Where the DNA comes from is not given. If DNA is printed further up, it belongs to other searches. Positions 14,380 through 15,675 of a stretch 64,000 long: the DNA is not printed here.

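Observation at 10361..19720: Seven-gene, tightly coupled operon linking a TonB-dependent receptor to acyl-activating and acyl-modifying enzymes and an MFS transporter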

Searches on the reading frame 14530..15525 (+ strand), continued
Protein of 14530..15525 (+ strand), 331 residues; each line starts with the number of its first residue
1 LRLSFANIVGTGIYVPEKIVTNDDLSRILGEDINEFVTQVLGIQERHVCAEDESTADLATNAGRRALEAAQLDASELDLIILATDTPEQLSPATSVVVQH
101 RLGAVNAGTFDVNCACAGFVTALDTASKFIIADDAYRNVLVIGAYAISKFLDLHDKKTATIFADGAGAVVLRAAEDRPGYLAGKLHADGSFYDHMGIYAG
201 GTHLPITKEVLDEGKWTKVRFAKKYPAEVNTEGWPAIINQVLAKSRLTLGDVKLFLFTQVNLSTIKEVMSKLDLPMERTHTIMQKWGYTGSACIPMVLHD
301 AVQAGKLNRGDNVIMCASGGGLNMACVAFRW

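Call 56: find_related_loci(query=A1, collection=metagenome_contigs, flank=9000)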
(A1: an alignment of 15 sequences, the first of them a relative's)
Query A1 (331 aa) in metagenome_contigs; peptide patterns used: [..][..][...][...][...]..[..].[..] (x = any residue, [..] = any of these).
600 stretches matched a pattern (row limit reached: there are more); 594 encode a relative of the query (tblastn E <= 1e-3); the best 80 are kept; 80 distinct loci.
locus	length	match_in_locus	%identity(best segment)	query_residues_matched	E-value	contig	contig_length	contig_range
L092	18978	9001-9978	62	4-327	7e-130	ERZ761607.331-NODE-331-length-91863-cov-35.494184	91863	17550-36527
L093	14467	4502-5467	63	4-331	8e-129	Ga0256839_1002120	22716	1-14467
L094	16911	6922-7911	54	4-331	6e-123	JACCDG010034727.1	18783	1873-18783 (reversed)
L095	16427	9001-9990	54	4-331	2e-122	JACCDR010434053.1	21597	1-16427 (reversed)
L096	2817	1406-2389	53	5-331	1e-126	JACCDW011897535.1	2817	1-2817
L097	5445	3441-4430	60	4-328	4e-121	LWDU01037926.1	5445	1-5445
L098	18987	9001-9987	53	1-327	1e-119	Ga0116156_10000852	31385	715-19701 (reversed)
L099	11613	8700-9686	53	1-327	2e-118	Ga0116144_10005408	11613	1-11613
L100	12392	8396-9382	51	5-331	7e-118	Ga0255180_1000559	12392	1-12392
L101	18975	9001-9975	54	5-326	1e-117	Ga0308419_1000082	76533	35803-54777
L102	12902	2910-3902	51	3-331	3e-117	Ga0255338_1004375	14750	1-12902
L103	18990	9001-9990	52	5-331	2e-116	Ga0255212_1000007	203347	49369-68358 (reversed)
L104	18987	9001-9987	51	4-330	2e-116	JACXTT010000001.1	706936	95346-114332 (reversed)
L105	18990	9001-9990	51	4-331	7e-116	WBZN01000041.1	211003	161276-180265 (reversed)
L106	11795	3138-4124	51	1-327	1e-115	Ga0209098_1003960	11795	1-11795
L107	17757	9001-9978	52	4-326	9e-116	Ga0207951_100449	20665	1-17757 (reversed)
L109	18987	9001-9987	51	5-331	6e-115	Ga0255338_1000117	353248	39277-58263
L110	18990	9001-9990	51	1-327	3e-114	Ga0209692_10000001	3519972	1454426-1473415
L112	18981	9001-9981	51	4-327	1e-112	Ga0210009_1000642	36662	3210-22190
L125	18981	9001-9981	50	4-327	4e-107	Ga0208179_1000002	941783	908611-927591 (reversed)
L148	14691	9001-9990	49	1-327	4e-97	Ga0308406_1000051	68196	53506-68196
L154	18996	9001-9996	50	5-327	2e-96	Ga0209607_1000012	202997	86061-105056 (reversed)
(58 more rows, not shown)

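Call 59: search_protein_families(library=pfam, proteins=[L110:13013-13576:+, L110:13633-15261:+, L125:13962-15386:+, L125:7303-7782:-, L125:4826-7051:-, L109:11484-12557:-, L109:14547-14915:-, L109:15803-16789:+, L095:5579-6163:-, L095:4718-5575:-], max_evalue=0.001)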
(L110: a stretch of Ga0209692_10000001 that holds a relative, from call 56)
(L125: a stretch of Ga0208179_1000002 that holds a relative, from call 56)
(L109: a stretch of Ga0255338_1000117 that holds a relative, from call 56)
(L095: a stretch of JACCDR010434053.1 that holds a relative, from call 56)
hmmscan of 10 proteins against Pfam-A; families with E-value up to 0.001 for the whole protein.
L110:13013-13576:+ (187 aa): 0 families

L110:13633-15261:+ (542 aa): 1 family
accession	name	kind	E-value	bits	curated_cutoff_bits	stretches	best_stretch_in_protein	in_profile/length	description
PF13372.12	Alginate_exp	-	1.3e-08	34.5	25.2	1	231-507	158-383/395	Alginate export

L125:13962-15386:+ (474 aa): 0 families

L125:7303-7782:- (159 aa): 1 family
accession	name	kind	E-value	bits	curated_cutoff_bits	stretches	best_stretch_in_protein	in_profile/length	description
PF03737.21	RraA-like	-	1.4e-41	142.7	24.5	1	13-153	12-152/152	Aldolase/RraA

L125:4826-7051:- (741 aa): 7 families
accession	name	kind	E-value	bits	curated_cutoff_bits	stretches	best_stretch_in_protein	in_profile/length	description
PF10503.15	Esterase_PHB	-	3.1e-27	95.7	23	1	44-238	12-203/219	Esterase PHB depolymerase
PF00041.27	fn3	-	4e-15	56.2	25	2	422-505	2-82/84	Fibronectin type III domain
PF18962.6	Por_Secre_tail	-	9e-12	45.6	27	1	668-740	1-75/75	Secretion system C-terminal sorting domain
PF00326.27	Peptidase_S9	-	2.7e-10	40.5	22.6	1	97-223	31-163/213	Prolyl oligopeptidase family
PF03959.19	FSH1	-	4.3e-06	27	21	1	51-154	7-125/211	Serine hydrolase (FSH1)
PF02230.22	Abhydrolase_2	-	1.8e-05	25.1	23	1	47-163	13-138/217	Phospholipase/Carboxylesterase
PF00756.26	Esterase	-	0.00032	21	22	1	116-215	101-194/251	Putative esterase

L109:11484-12557:- (357 aa): 1 family
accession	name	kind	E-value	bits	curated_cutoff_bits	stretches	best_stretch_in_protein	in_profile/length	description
PF12697.13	Abhydrolase_6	-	2.1e-06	29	26.3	1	59-312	2-216/217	Alpha/beta hydrolase family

L109:14547-14915:- (122 aa): 0 families

L109:15803-16789:+ (328 aa): 1 family
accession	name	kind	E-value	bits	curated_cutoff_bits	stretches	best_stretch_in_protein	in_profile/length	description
PF08787.18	Alginate_lyase2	-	3.2e-47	161.7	29.7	1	92-323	1-222/225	Alginate lyase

L095:5579-6163:- (194 aa): 2 families
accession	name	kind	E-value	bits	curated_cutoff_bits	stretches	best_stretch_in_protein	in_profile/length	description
PF13442.11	Cytochrome_CBB3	-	1.2e-11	45.2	27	1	90-171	3-68/68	Cytochrome C oxidase, cbb3-type, subunit III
PF00034.26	Cytochrom_C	-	1.6e-11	45.8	21.3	1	91-174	2-89/90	Cytochrome c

L095:4718-5575:- (285 aa): 1 family
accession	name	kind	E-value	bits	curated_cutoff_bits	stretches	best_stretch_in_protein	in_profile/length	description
PF02630.20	SCO1-SenC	-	0.00015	22.1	22.8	1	67-202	6-133/134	SCO1/SenC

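Call 70: search_protein_families(library=pfam, proteins=[P0131, P0151, P0144, P0241, L154:8830-10008:+, L095:8899-9993:+], max_evalue=0.001)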
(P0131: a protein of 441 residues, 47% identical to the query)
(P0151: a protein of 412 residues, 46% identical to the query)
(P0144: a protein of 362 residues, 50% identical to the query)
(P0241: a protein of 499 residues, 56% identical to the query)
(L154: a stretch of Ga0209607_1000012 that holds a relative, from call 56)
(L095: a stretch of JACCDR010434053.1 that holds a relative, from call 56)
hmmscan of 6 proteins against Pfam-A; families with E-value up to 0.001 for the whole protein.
P0131 (441 aa): 3 families
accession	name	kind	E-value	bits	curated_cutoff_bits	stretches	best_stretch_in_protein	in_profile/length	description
PF08545.16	ACP_syn_III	-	1.5e-24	86.1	24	1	108-188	1-79/80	3-Oxoacyl-[acyl-carrier-protein (ACP)] synthase III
PF08541.16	ACP_syn_III_C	-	5.1e-17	62.2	26.6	1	251-321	9-79/90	3-Oxoacyl-[acyl-carrier-protein (ACP)] synthase III C terminal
PF00108.29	Thiolase_N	-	0.00055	19.8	26.4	0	49-151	19-121/260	Thiolase, N-terminal domain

P0151 (412 aa): 3 families
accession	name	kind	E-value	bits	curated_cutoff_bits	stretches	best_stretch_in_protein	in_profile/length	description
PF08545.16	ACP_syn_III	-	2.7e-18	66.1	24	1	81-158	1-80/80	3-Oxoacyl-[acyl-carrier-protein (ACP)] synthase III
PF12697.13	Abhydrolase_6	-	1.9e-07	32.4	26.3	1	293-399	118-215/217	Alpha/beta hydrolase family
PF00561.26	Abhydrolase_1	-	2.6e-07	31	25.8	1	313-395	178-245/245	alpha/beta hydrolase fold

P0144 (362 aa): 1 family
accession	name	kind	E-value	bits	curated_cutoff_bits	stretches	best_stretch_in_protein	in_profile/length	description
PF08545.16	ACP_syn_III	-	1e-23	83.4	24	1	113-192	1-80/80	3-Oxoacyl-[acyl-carrier-protein (ACP)] synthase III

P0241 (499 aa): 1 family
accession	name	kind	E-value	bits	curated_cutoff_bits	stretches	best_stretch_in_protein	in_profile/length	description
PF08545.16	ACP_syn_III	-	6e-17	61.7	24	1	109-163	1-54/80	3-Oxoacyl-[acyl-carrier-protein (ACP)] synthase III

L154:8830-10008:+ (392 aa): 3 families
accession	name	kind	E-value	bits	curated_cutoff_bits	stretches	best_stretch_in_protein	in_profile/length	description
PF08545.16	ACP_syn_III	-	2.9e-22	78.8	24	1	162-238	1-78/80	3-Oxoacyl-[acyl-carrier-protein (ACP)] synthase III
PF08541.16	ACP_syn_III_C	-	3e-21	75.8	26.6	1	303-389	5-90/90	3-Oxoacyl-[acyl-carrier-protein (ACP)] synthase III C terminal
PF00108.29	Thiolase_N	-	2.6e-05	24.1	26.4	1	103-201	19-117/260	Thiolase, N-terminal domain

L095:8899-9993:+ (364 aa): 3 families
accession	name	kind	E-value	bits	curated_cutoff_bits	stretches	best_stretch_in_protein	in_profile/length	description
PF08545.16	ACP_syn_III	-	7.7e-24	83.8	24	1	140-219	1-80/80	3-Oxoacyl-[acyl-carrier-protein (ACP)] synthase III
PF08541.16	ACP_syn_III_C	-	4.7e-21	75.2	26.6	1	272-360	2-90/90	3-Oxoacyl-[acyl-carrier-protein (ACP)] synthase III C terminal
PF00108.29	Thiolase_N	-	4.9e-05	23.3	26.4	1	83-227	21-157/260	Thiolase, N-terminal domain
